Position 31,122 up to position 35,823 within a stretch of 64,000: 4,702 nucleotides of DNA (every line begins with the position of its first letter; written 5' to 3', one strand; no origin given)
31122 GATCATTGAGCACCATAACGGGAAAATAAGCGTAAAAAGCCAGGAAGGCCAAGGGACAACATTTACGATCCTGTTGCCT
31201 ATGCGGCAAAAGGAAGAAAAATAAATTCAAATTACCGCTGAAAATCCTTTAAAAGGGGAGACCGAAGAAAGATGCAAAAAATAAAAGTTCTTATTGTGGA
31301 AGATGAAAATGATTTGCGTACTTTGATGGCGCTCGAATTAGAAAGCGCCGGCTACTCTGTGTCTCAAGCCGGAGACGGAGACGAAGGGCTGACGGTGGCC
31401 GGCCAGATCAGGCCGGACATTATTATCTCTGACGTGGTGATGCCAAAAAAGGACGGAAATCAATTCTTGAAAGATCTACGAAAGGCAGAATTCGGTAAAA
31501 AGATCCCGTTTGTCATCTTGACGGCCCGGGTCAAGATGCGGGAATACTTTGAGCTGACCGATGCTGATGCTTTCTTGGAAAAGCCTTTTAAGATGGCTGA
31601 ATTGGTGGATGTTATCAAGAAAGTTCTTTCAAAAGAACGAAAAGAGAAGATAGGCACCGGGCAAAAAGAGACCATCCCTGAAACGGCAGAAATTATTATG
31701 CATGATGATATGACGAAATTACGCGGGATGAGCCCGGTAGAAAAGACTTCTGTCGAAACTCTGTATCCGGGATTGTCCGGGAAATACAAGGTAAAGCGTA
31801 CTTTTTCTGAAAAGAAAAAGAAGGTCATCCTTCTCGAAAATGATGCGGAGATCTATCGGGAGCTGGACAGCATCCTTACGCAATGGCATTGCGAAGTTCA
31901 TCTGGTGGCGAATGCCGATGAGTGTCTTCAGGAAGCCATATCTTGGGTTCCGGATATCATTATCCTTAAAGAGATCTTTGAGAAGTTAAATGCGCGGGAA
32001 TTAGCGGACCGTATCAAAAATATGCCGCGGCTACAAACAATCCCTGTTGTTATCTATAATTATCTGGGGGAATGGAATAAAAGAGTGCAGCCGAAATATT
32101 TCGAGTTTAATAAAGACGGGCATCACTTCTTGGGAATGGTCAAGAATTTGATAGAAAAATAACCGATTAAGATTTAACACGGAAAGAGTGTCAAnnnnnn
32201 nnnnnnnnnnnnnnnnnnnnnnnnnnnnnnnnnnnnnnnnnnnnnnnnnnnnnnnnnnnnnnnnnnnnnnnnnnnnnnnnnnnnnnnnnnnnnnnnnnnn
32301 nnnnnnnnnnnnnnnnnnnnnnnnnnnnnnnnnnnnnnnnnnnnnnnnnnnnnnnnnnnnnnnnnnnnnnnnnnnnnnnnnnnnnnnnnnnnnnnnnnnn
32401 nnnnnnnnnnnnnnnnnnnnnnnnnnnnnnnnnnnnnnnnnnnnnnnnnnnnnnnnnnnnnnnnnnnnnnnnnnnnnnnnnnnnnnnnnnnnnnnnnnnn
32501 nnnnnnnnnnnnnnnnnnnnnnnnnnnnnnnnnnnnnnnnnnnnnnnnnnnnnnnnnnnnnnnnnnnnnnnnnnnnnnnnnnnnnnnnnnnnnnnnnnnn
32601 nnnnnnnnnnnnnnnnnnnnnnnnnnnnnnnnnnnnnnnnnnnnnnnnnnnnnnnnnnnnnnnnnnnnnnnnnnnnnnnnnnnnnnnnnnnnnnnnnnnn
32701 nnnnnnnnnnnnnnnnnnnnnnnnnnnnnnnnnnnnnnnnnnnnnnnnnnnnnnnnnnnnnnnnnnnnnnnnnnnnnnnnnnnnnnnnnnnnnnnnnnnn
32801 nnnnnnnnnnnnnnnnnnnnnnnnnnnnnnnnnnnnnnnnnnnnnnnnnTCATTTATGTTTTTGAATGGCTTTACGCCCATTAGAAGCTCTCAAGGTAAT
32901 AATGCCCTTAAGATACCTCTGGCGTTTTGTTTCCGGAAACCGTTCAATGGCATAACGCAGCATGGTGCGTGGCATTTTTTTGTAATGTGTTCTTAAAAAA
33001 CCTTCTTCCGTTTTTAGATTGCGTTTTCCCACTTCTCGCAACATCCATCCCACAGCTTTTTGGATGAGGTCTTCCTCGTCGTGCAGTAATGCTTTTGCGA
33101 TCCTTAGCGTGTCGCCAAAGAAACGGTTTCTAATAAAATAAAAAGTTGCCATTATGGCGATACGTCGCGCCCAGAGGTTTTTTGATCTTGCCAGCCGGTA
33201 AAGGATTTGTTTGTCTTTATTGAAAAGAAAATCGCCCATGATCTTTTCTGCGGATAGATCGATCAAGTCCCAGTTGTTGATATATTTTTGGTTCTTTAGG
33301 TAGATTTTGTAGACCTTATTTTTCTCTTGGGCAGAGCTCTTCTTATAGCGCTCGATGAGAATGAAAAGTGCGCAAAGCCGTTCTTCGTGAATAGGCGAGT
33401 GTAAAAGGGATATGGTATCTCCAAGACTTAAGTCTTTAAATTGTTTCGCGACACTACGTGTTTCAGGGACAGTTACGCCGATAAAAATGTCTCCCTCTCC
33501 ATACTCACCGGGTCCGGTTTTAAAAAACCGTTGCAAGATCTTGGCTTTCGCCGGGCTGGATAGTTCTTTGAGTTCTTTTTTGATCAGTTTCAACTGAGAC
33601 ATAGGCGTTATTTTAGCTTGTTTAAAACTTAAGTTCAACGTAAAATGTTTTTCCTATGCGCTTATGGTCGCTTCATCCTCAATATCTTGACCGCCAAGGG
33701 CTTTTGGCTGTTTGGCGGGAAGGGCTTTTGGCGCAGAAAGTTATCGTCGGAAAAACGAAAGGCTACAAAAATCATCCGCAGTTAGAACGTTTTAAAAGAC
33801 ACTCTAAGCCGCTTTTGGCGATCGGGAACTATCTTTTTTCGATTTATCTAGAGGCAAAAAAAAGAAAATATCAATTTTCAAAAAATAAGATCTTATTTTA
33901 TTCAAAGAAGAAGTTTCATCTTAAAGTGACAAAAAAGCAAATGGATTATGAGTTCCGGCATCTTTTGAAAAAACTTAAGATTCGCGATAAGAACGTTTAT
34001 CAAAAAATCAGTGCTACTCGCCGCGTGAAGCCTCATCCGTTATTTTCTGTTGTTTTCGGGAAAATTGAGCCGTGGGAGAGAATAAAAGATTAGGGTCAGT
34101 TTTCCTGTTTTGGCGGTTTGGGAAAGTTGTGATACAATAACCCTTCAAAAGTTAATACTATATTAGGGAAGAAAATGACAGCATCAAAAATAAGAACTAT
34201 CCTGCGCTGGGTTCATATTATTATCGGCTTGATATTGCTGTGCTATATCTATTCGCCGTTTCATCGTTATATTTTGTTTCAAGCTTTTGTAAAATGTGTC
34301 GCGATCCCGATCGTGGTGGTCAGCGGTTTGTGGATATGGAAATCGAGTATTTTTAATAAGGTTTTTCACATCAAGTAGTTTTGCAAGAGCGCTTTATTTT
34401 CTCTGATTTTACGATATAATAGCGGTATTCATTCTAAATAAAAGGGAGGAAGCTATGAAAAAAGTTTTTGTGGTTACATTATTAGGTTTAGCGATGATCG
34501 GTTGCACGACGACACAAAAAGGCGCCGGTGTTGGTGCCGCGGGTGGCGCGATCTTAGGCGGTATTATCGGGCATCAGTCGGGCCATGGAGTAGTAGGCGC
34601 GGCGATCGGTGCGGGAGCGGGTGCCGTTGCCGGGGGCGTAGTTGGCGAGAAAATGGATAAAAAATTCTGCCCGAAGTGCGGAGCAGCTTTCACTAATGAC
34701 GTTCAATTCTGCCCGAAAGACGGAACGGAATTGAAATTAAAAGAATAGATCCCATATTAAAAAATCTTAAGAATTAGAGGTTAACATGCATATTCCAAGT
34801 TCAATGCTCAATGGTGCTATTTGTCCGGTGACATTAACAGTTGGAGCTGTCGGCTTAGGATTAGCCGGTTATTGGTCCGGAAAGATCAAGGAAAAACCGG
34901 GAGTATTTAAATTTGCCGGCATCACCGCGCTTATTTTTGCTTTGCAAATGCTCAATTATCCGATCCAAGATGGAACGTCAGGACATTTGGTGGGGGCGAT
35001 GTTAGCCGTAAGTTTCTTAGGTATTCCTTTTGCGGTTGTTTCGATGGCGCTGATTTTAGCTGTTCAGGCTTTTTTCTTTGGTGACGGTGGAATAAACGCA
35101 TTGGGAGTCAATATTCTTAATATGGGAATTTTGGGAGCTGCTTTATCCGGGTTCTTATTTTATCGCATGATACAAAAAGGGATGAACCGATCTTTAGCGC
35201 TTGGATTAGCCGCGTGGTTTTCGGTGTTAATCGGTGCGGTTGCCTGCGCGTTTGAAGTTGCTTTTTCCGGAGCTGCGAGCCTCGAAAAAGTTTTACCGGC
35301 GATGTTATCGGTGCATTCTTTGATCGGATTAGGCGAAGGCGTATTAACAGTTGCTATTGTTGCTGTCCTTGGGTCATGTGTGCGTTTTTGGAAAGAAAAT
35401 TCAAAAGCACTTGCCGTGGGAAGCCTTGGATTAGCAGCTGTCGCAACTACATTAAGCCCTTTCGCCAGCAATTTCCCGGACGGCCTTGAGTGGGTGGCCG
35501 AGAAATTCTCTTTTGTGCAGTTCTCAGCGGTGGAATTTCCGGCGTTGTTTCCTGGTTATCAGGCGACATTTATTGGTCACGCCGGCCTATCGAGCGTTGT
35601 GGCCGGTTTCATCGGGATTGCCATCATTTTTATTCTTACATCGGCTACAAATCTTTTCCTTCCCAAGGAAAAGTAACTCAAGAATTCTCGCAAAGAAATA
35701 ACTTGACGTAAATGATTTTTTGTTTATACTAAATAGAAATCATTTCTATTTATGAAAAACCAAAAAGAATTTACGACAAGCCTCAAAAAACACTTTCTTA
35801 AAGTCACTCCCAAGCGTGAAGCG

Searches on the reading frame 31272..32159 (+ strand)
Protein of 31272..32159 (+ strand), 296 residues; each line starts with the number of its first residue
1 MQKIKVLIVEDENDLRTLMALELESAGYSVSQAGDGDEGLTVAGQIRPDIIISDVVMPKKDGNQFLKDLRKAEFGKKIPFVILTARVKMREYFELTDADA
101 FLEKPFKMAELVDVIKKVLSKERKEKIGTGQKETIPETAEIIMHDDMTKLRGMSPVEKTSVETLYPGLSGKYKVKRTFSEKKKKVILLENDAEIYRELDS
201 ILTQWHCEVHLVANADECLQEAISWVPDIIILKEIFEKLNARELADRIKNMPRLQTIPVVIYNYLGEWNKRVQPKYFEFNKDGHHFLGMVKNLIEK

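Call 62: search_protein_families(library=pfam, proteins=[window:31272-32159:+], max_evalue=0.00001)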
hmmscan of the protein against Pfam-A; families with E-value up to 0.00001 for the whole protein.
window:31272-32159:+ (296 aa): 1 family
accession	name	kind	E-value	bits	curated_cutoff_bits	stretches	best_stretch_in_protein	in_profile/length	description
PF00072.30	Response_reg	-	2.2e-27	95.9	30.2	1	6-115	1-110/111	Response regulator receiver domain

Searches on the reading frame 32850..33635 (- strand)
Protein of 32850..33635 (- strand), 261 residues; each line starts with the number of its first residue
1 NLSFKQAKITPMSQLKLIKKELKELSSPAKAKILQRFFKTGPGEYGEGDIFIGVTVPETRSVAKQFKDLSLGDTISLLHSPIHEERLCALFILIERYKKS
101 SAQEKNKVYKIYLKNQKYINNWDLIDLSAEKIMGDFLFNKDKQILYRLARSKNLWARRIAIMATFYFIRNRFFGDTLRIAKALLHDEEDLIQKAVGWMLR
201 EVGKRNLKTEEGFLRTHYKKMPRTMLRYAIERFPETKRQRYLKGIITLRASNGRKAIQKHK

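Call 62: search_protein_families(library=pfam, proteins=[window:32850-33635:-], max_evalue=0.00001)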
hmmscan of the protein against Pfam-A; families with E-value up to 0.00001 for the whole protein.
window:32850-33635:- (261 aa): 1 family
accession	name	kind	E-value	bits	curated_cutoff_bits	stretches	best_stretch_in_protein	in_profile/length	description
PF08713.17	DNA_alkylation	-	6.5e-66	222.5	21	1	18-233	1-213/213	DNA alkylation repair enzyme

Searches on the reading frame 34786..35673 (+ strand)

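Call 62: search_protein_families(library=pfam, proteins=[window:34786-35673:+], max_evalue=0.00001)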
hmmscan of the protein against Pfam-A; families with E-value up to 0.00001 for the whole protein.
window:34786-35673:+ (296 aa): 2 families
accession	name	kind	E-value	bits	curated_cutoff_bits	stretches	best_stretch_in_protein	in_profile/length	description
PF01891.21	CbiM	-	2.1e-42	145.7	23.1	1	2-196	1-199/205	Cobalt uptake substrate-specific transmembrane region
PF13190.11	PDGLE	-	4.3e-08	33.3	27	1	209-288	4-96/102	PDGLE domain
